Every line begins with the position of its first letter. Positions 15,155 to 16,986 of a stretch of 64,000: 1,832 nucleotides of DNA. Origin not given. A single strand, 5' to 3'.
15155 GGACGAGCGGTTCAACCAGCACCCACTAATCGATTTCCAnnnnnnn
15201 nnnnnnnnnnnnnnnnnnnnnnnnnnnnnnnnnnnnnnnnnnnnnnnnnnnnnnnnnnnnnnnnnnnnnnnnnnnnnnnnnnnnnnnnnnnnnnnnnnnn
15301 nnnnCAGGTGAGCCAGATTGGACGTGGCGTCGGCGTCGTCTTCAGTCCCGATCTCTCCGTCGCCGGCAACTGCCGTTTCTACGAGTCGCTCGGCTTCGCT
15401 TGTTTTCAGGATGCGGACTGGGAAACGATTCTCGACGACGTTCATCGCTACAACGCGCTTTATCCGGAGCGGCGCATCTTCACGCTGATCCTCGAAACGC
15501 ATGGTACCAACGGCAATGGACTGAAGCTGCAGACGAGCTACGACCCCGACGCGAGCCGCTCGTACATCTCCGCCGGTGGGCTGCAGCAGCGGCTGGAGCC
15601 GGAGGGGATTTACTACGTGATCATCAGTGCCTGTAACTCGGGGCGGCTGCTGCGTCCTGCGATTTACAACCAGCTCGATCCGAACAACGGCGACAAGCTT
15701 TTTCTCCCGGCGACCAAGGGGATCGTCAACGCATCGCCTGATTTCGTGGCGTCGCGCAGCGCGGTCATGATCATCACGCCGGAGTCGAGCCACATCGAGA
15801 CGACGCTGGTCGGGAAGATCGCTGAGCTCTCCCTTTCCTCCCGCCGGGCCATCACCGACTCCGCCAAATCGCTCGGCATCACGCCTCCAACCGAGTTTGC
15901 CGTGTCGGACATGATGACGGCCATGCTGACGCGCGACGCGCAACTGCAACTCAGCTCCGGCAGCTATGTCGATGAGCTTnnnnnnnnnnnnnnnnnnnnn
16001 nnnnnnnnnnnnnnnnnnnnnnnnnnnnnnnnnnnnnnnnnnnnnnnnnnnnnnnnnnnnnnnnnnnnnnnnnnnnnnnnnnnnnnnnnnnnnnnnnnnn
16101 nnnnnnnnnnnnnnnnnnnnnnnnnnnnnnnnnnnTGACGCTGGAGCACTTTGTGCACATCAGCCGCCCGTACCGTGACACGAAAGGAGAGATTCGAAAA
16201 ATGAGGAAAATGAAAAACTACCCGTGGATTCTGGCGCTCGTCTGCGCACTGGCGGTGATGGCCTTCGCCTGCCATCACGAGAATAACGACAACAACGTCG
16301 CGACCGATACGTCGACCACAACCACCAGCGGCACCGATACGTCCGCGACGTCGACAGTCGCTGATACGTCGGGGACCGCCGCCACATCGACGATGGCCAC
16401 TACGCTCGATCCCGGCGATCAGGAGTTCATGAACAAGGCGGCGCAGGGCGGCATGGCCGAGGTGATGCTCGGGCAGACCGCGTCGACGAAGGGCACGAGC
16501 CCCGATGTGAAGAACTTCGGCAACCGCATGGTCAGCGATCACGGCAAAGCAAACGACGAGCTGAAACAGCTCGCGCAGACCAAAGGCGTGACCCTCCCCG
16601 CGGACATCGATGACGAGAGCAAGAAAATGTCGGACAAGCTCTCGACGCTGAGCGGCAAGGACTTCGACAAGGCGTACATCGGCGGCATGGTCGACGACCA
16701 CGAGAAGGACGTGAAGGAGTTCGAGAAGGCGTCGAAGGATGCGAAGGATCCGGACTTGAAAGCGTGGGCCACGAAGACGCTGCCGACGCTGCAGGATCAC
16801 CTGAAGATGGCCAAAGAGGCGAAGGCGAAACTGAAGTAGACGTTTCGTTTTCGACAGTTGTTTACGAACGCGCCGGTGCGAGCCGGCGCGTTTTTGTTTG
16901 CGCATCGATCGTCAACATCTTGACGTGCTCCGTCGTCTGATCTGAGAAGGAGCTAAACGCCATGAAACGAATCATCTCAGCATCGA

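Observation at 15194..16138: Secreted protein with a caspase/legumain-like His...Cys dyad and poly-Lys tail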

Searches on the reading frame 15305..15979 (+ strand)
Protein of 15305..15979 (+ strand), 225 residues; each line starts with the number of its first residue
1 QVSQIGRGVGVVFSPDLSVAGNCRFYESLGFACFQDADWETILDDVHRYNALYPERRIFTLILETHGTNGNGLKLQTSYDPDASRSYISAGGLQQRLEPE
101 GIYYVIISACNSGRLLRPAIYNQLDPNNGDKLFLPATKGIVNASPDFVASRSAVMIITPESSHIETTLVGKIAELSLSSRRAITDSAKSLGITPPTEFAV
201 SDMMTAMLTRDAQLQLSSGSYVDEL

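Call 54: predict_structure(alignment_id=A4)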
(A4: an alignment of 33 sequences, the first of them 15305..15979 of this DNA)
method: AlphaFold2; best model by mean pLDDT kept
length: 225 residues; sequences in the alignment: 33
mean_pLDDT: 95.4   pTM: 0.91
mean pLDDT of the five models: 95.4, 95.2, 94.9, 93.9, 93.4
residues with pLDDT >= 90: 206; 70-90: 17; 50-70: 2; < 50: 0
segments of 3 or more residues with pLDDT < 50: none
pLDDT, mean of each block of 10 residues (from residue 1): 95 98 98 99 99 98 95 97 98 98 96 94 96 97 97 95 83 97 97 97 94 90 82
secondary structure, 60 per line:
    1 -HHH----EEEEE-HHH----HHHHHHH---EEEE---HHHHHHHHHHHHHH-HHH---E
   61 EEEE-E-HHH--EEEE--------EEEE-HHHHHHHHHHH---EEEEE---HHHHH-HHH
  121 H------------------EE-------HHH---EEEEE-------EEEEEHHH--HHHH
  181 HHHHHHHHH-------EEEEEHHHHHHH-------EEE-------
elements in order: E9-13 H22-28 E32-35 H39-52 E60-64 E73-76 E85-88 H90-100 E104-108 H112-116 H118-121 E155-159 E167-171 H177-189 E197-201 H202-208 E216-218

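Call 56: fold_search(model_id=the predicted structure, library=pdb)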
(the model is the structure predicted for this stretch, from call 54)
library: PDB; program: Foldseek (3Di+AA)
matches with E <= 10: 1472; with E <= 0.001: 0
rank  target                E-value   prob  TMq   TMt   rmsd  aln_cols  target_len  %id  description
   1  5nwl_F                1.3e-02  0.28  0.22  0.17  13.0       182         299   14  Crystal structure of a human RAD51-ATP filament. (released 2018-03-07)
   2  9qpe_G                1.4e-02  0.80  0.31  0.38  11.5       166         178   18  Hcp3-Tce1 complex from the Pseudomonas aeruginosa Type VI Secretion System (released 2026-04-08)
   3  5nwl_A                1.5e-02  0.28  0.22  0.18  12.9       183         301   12  Crystal structure of a human RAD51-ATP filament. (released 2018-03-07)
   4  5nwl_B                1.6e-02  0.25  0.22  0.18  13.0       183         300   14  Crystal structure of a human RAD51-ATP filament. (released 2018-03-07)
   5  4myx_G                1.7e-02  0.13  0.18  0.14  16.0       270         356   10  Crystal Structure of the Inosine 5'-monophosphate Dehydrogenase, with a Internal Deletion of CBS Domain from Bacillus  (released 2014-07-23)
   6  7s5m_B                2.2e-02  0.41  0.27  0.19  12.3       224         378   15  Crystal Structure of a 8-amino-7-oxononanoate synthase/2-amino-3-ketobutyrate coenzyme A ligase from Mycobacterium sme (released 2021-09-22)
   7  6ns7_A                2.6e-02  0.57  0.34  0.32  12.0       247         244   11  Crystal structure of murine caspase-11 (released 2020-07-29)
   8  5nwl_D                3.2e-02  0.18  0.21  0.17  12.9       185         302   14  Crystal structure of a human RAD51-ATP filament. (released 2018-03-07)
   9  9q23_G                3.4e-02  0.21  0.25  0.19  13.3       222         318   12  DX2-CX3-RAD51 structure in the intermediate state (released 2026-03-04)
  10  5nwl_H                3.6e-02  0.23  0.23  0.19  12.6       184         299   12  Crystal structure of a human RAD51-ATP filament. (released 2018-03-07)
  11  4q6b                  4.1e-02  0.54  0.28  0.20  15.3       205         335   11  Crystal Structure of ABC Transporter Substrate-Binding Protein fromDesulfitobacterium hafniense complex with Leu (released 2014-07-02)
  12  9q25_G                4.1e-02  0.25  0.24  0.19  12.8       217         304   11  DX2-CX3-RAD51 in the closed state (released 2026-03-04)
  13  8br2_A                4.1e-02  0.21  0.25  0.19  13.1       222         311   12  CryoEM structure of the post-synaptic RAD51 nucleoprotein filament in the presence of ATP and Ca2+ (released 2023-05-03)
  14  4my9_G                4.1e-02  0.09  0.18  0.14  16.7       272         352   11  Crystal Structure of the Inosine 5'-monophosphate Dehydrogenase with an Internal Deletion of the CBS Domain from Bacil (released 2014-06-11)
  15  1cr0                  4.3e-02  0.47  0.29  0.28   6.4       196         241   11  CRYSTAL STRUCTURE OF THE HELICASE DOMAIN OF THE GENE4 PROTEIN OF BACTERIOPHAGE T7 (released 1999-11-10)
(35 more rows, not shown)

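Call 72: fold_search(model_id=the predicted structure, library=viral)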
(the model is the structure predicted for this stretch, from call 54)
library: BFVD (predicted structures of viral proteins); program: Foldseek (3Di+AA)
matches with E <= 10: 669; with E <= 0.001: 0
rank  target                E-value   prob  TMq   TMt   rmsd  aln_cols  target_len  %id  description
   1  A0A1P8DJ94            1.8e-03  0.99  0.42  0.36   9.3       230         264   17  (no name in the UniProt tables at hand)
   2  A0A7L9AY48            2.0e-03  0.90  0.34  0.21  11.0       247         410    9  Peptidase C14 caspase domain-containing protein [Pyramimonas orientalis virus]
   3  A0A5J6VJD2            2.2e-03  0.77  0.32  0.35  12.5       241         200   11  Caspase domain protein [Megaviridae environmental sample]
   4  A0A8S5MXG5            2.8e-03  0.97  0.33  0.25   8.5       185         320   13  Uncharacterized protein [Myoviridae sp. ctWaE18]
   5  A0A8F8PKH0            3.4e-03  0.38  0.24  0.17  16.7       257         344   12  Metacaspase [Clandestinovirus]
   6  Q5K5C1                5.5e-03  0.75  0.36  0.30  17.6       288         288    9  Executioner caspase [Spodoptera frugiperda ascovirus 1a]
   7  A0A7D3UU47            7.1e-03  0.54  0.30  0.21  13.2       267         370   10  Caspase [Fadolivirus FV1/VV64]
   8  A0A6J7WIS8            1.0e-02  0.44  0.30  0.20  21.8       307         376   12  AAA domain containing protein [uncultured Caudovirales phage]
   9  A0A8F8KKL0            1.8e-02  0.47  0.27  0.17  12.3       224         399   12  Clostripain-related C11 protease [Clandestinovirus]
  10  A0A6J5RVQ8            2.2e-02  0.47  0.29  0.19   9.2       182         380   15  AAA domain containing protein [uncultured Caudovirales phage]
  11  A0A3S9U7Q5            3.0e-02  0.12  0.22  0.08  16.5       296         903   10  (no name in the UniProt tables at hand)
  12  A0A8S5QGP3            3.8e-02  0.23  0.25  0.16  12.8       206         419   12  Recombination and repair protein [Myoviridae sp. ctn8H20]
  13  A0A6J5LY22            4.1e-02  0.16  0.21  0.19  12.9       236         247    5  Alpha/beta hydrolase fold-1 [uncultured Caudovirales phage]
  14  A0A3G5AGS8            4.3e-02  0.25  0.27  0.19  16.4       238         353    9  Peptidase C14 caspase domain-containing protein [Solumvirus sp.]
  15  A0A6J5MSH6            5.2e-02  0.23  0.22  0.12  10.9       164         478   10  DnaB Replicative DNA helicase [uncultured Caudovirales phage]
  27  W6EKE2                1.1e-01  0.20  0.29  0.18  15.1       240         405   14  Lysophospholipase L1-like esterase [Rhizobium phage vB_RglS_P106B]
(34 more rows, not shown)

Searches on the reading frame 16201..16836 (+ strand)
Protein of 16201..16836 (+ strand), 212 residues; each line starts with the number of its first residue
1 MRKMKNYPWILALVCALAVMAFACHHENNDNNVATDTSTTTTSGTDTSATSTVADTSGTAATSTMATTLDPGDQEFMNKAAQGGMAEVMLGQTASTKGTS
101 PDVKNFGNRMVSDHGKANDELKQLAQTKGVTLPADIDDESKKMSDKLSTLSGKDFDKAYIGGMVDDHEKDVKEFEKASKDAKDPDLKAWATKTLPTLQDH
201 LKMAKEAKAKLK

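Call 3: search_protein_families(library=pfam, proteins=[window:16201-16836:+], max_evalue=1)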
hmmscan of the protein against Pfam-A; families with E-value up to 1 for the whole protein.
window:16201-16836:+ (212 aa): 5 families
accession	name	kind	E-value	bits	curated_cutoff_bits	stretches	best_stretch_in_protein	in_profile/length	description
PF13628.12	DUF4142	-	1.8e-50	171.2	27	1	73-206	3-137/138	Domain of unknown function (DUF4142)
PF03713.19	DUF305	-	5.1e-07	30.3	27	1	141-193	84-136/151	Domain of unknown function (DUF305)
PF09537.16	DUF2383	-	0.021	15.4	30.8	0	93-133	22-62/111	Domain of unknown function (DUF2383)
PF01456.22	Mucin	-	0.029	14.8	34.7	1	10-68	12-75/143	Mucin-like glycoprotein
PF21827.1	New_glue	-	0.16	12.2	31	1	13-68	5-60/94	New glue protein family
